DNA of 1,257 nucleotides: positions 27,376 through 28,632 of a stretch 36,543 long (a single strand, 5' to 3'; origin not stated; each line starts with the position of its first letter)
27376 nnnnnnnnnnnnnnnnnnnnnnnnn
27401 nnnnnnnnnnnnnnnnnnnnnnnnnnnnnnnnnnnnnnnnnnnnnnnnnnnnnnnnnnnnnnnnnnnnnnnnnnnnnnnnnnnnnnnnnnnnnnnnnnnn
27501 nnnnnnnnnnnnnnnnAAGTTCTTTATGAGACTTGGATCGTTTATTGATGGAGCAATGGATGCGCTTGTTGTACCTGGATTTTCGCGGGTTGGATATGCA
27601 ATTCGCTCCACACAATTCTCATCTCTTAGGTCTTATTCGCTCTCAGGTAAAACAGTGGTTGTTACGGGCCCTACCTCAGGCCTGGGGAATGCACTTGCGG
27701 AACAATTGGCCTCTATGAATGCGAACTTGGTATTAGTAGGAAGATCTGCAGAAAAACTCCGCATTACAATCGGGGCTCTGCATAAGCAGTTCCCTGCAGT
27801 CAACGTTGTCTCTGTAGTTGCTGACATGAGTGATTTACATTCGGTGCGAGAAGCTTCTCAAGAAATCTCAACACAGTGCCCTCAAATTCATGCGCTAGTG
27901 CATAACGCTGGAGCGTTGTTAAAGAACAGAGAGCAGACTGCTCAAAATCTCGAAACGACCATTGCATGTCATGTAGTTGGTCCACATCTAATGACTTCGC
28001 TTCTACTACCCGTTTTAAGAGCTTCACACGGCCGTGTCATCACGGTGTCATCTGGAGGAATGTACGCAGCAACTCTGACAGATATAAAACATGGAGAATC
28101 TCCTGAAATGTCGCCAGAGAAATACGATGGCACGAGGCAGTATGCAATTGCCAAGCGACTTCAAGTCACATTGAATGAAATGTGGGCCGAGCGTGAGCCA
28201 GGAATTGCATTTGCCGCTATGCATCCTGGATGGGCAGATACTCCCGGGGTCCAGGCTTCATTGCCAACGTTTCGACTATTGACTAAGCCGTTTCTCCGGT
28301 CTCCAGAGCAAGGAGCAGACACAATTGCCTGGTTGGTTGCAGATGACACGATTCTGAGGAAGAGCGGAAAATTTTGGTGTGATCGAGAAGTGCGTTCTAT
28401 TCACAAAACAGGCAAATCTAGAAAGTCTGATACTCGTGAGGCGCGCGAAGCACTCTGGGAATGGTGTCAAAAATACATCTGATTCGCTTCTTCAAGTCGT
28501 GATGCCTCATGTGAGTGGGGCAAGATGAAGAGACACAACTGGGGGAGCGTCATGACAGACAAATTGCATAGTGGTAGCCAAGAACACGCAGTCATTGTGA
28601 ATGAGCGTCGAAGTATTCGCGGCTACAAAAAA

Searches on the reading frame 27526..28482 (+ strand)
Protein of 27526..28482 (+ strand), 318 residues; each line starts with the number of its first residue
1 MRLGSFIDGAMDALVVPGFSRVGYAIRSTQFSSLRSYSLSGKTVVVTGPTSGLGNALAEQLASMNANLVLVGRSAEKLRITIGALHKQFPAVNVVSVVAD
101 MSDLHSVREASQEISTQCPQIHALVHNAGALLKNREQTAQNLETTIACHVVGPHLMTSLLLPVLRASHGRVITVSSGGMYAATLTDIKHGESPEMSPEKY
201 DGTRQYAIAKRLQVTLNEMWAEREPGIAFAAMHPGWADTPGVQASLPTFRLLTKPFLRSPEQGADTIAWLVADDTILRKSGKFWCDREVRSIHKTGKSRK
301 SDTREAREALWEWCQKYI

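Call 4: search_protein_families(library=pfam, proteins=[window:27526-28482:+], max_evalue=0.01)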
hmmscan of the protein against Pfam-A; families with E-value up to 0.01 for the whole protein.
window:27526-28482:+ (318 aa): 5 families
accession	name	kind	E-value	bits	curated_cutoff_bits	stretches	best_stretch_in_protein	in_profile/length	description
PF00106.31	adh_short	-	4.6e-23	82.2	26.6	1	42-177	1-137/195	short chain dehydrogenase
PF13561.12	adh_short_C2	-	2.2e-15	57.3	27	1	51-178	6-132/236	Enoyl-(Acyl carrier protein) reductase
PF08659.16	KR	-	1.4e-11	45.1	22.6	1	43-162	2-125/180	KR domain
PF01370.27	Epimerase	-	7.9e-07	29.2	20.9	1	44-232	1-167/240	NAD dependent epimerase/dehydratase family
PF02719.21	Polysacc_synt_2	-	0.0062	16.2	20.2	1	44-117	1-79/293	Polysaccharide biosynthesis protein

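Call 20: search_protein_families(library=ncbifam, proteins=[window:27526-28482:+], max_evalue=0.00001)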
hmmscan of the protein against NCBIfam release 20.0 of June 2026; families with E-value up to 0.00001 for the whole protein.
window:27526-28482:+ (318 aa): 159 families (the best 25 are shown)
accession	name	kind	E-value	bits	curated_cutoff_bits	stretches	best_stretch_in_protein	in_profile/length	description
NF004846.0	PRK06197.1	subfamily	6.1e-26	91.4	268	1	38-311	13-293/306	oxidoreductase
NF004513.0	PRK05854.1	subfamily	1.2e-24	86.9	282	1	37-240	11-214/314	SDR family oxidoreductase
NF004845.0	PRK06196.1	subfamily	1.8e-24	86.6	414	1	23-313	11-308/320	oxidoreductase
NF004526.0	PRK05872.1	subfamily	3.3e-19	69.1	276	1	36-184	5-152/297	short-chain dehydrogenase/reductase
NF006693.0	PRK09242.1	equivalog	3.8e-19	68.8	328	1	36-196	5-164/258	SDR family oxidoreductase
NF006073.0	PRK08219.1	equivalog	4e-19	69.2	218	1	42-178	4-131/227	SDR family oxidoreductase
NF004825.0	PRK06181.1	equivalog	8.2e-19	67.9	215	1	38-176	3-142/268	SDR family oxidoreductase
NF052558.1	MBtsdlDhBudC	equivalog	5.5e-18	65.4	270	1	40-176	2-136/250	meso-2,3-butanediol dehydrogenase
NF009468.0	PRK12826.1-4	equivalog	8.8e-18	64.9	318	1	37-176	3-143/256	SDR family oxidoreductase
NF005559.1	PRK07231.1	subfamily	4.1e-17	62.5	215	1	39-178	2-142/249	glucose 1-dehydrogenase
NF005672.0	PRK07454.1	equivalog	6.1e-17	61.6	234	1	42-177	7-143/241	SDR family oxidoreductase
NF009093.0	PRK12429.1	subfamily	1.1e-16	60.9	258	1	39-176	3-141/259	3-hydroxybutyrate dehydrogenase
NF006565.0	PRK09072.1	equivalog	1.2e-16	61.1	238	1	39-176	3-138/265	SDR family oxidoreductase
NF005806.0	PRK07666.1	equivalog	1.9e-16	60.1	286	1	38-177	4-144/239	3-ketoacyl-ACP reductase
NF005539.0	PRK07201.1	equivalog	2.6e-16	59.5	549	1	38-181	367-513/657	SDR family oxidoreductase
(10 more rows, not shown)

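Call 50: search_solved_structures(query=window:27526-28479:+, max_evalue=1e-10)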
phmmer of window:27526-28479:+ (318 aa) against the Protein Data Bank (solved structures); distinct sequences matched with E-value up to 1e-10: 5.
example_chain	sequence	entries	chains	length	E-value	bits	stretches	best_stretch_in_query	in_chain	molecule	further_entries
9tl6_A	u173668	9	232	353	8.3e-13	51.2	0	199-317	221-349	Protochlorophyllide reductase B, chloroplastic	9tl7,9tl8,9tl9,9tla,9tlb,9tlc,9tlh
7jk9_A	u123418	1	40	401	1.3e-12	50.6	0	199-317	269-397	Protochlorophyllide reductase B, chloroplastic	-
6lln_A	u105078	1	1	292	7.4e-12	48.1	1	36-242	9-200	Putative dehydrogenase involved in catabolism of citronellol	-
6jh7_A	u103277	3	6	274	1.4e-11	47.1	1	38-175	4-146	Short chain dehydrogenase family protein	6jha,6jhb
3t4x_A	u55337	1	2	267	1.6e-11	47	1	37-177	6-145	Oxidoreductase, short chain dehydrogenase/reductase family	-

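Call 62: find_homologous_proteins(query=window:27526-28479:+, max_evalue=1e-40)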
Query window:27526-28479:+ (318 aa): 7393 proteins with E <= 1e-40 among 8000 candidates; the best 120 are listed.
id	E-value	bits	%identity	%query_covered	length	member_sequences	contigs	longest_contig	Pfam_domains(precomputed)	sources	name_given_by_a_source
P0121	4.1e-209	711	100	100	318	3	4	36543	PF08659.17,PF13561.13,PF00106.32,PF01370.28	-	-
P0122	1.9e-177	607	83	100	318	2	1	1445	PF08659.17,PF13561.13,PF00106.32,PF01370.28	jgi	jgi:NAD(P)-dependent dehydrogenase (short-subunit alcohol dehydrogenase family)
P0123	3.9e-146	504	69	100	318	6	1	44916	PF08659.17,PF13561.13,PF00106.32,PF01370.28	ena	-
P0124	1.2e-140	486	68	100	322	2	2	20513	PF08659.17,PF13561.13,PF00106.32,PF01370.28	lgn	-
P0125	1.4e-139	482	68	99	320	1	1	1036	PF08659.17,PF13561.13,PF00106.32,PF01370.28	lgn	-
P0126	5.1e-136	471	68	100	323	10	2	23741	PF08659.17,PF13561.13,PF00106.32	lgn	-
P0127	3.6e-135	468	66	100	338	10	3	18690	PF08659.17,PF13561.13,PF00106.32,PF01370.28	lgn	-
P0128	4.7e-135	467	65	99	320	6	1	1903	PF08659.17,PF13561.13,PF00106.32,PF01370.28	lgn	-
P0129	5.2e-135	467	66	99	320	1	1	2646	PF08659.17,PF13561.13,PF00106.32,PF01370.28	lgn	-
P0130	1.2e-133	463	66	99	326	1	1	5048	PF08659.17,PF13561.13,PF00106.32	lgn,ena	-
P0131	2.2e-132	459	65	100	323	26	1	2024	PF08659.17,PF13561.13,PF00106.32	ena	-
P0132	1.9e-131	456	64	100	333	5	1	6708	PF08659.17,PF13561.13,PF00106.32,PF01370.28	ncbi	-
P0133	2.1e-131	455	65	100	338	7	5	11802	PF08659.17,PF13561.13,PF00106.32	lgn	-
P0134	5.6e-131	454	66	99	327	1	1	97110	PF08659.17,PF13561.13,PF00106.32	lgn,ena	-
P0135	1.6e-130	453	66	99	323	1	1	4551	PF08659.17,PF13561.13,PF00106.32,PF01370.28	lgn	-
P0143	4.0e-126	438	64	100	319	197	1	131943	PF08659.17,PF13561.13,PF00106.32,PF01370.28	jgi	jgi:dehydrogenase/reductase SDR family member 12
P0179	3.0e-116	406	62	100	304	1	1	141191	PF13561.13,PF00106.32,PF01370.28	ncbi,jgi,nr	ncbi:MAG: SDR family NAD(P)-dependent oxidoreductase [Ilumatobacteraceae bacterium]|nr:SDR family NA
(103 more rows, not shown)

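Call 63: find_encoding_contigs(protein=P0123, flank=5000, max_places=1)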
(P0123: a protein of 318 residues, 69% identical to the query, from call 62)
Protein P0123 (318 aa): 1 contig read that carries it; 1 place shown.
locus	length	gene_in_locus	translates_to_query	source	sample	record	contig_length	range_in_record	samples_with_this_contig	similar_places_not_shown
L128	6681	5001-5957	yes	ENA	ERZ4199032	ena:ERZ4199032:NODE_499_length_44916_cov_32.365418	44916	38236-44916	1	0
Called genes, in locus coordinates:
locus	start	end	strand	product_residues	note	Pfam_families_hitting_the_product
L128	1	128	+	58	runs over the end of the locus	-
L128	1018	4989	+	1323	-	-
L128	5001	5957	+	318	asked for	PF00106:adh_short, PF01370:Epimerase (weak), PF08659:KR, PF13561:adh_short_C2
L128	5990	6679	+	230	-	?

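Call 64: find_encoding_contigs(protein=P0126, flank=5000, max_places=1)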
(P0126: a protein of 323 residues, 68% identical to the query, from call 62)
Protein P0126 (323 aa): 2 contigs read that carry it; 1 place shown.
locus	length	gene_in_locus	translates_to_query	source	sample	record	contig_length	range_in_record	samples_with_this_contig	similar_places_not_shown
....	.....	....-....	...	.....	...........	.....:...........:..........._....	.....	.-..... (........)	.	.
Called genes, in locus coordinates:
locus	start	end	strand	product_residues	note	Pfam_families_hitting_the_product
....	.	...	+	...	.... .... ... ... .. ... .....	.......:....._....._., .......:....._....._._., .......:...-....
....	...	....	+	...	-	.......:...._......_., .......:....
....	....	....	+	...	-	-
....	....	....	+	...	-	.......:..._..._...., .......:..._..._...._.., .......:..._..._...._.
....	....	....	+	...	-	-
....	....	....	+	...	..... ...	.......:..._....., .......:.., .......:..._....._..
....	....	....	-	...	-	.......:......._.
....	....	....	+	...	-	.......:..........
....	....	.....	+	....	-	?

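Call 65: find_encoding_contigs(protein=P0143, flank=5000, max_places=1)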
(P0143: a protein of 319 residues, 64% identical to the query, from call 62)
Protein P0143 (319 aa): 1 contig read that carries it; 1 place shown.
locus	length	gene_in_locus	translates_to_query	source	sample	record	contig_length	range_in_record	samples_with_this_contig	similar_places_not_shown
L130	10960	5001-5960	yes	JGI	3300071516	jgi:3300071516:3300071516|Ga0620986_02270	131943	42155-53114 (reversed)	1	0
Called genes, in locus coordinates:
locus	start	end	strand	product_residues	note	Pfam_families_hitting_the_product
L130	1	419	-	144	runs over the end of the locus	-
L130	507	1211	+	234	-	PF14512:TM1586_NiRdase (faint), PF00881:Nitroreductase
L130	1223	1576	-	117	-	-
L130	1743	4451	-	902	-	PF24514:SpaA_4 (weak), PF19403:SpaA_2, PF19407:DUF5979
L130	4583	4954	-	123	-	-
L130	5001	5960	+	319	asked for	PF00106:adh_short, PF01370:Epimerase, PF08659:KR, PF13561:adh_short_C2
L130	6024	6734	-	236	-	PF02469:Fasciclin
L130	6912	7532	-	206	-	-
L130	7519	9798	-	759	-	PF04879:Molybdop_Fe4S4, PF00384:Molybdopterin, PF01568:Molydop_binding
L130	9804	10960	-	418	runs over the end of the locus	PF00753:Lactamase_B (weak), PF14863:Alkyl_sulf_dimr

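Call 66: find_encoding_contigs(protein=P0179, flank=5000, max_places=1)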
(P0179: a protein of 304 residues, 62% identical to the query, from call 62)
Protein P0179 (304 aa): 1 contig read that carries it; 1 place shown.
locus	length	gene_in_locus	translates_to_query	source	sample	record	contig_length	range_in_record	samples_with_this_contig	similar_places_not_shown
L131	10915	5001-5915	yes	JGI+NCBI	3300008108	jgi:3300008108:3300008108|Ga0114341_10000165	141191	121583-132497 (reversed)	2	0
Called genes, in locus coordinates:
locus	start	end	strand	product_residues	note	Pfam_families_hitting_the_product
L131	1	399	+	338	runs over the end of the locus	-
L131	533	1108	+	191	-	PF00782:DSPc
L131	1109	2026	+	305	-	PF00850:Hist_deacetyl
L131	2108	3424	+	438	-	-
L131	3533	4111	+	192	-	PF02627:CMD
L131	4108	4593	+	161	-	PF00903:Glyoxalase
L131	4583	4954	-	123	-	-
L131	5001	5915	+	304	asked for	PF00106:adh_short, PF01370:Epimerase (weak), PF13561:adh_short_C2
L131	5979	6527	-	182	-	PF02469:Fasciclin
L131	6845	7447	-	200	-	PF13490:zf-HC2 (weak)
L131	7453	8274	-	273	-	PF00950:ABC-3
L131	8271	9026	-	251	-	PF02463:SMC_N (faint), PF00005:ABC_tran, PF13304:AAA_21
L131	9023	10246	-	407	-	PF01297:ZnuA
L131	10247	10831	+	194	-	PF04542:Sigma70_r2, PF08281:Sigma70_r4_2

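Call 68: find_encoding_contigs(protein=P0123, flank=10000, max_places=1)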
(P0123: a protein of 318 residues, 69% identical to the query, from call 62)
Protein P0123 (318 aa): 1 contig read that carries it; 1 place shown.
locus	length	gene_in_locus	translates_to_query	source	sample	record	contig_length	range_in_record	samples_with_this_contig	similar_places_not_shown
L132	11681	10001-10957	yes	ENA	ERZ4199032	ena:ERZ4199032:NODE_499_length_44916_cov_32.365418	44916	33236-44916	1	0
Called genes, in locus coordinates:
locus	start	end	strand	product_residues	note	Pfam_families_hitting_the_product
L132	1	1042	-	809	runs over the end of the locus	PF00122:E1-E2_ATPase, PF00702:Hydrolase, PF08282:Hydrolase_3 (faint)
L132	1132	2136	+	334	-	-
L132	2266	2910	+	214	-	PF00413:Peptidase_M10 (weak)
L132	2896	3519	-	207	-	PF02627:CMD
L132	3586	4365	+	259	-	PF02900:LigB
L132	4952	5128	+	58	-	-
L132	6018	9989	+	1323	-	-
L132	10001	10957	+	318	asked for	PF00106:adh_short, PF01370:Epimerase (weak), PF08659:KR, PF13561:adh_short_C2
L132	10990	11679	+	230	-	?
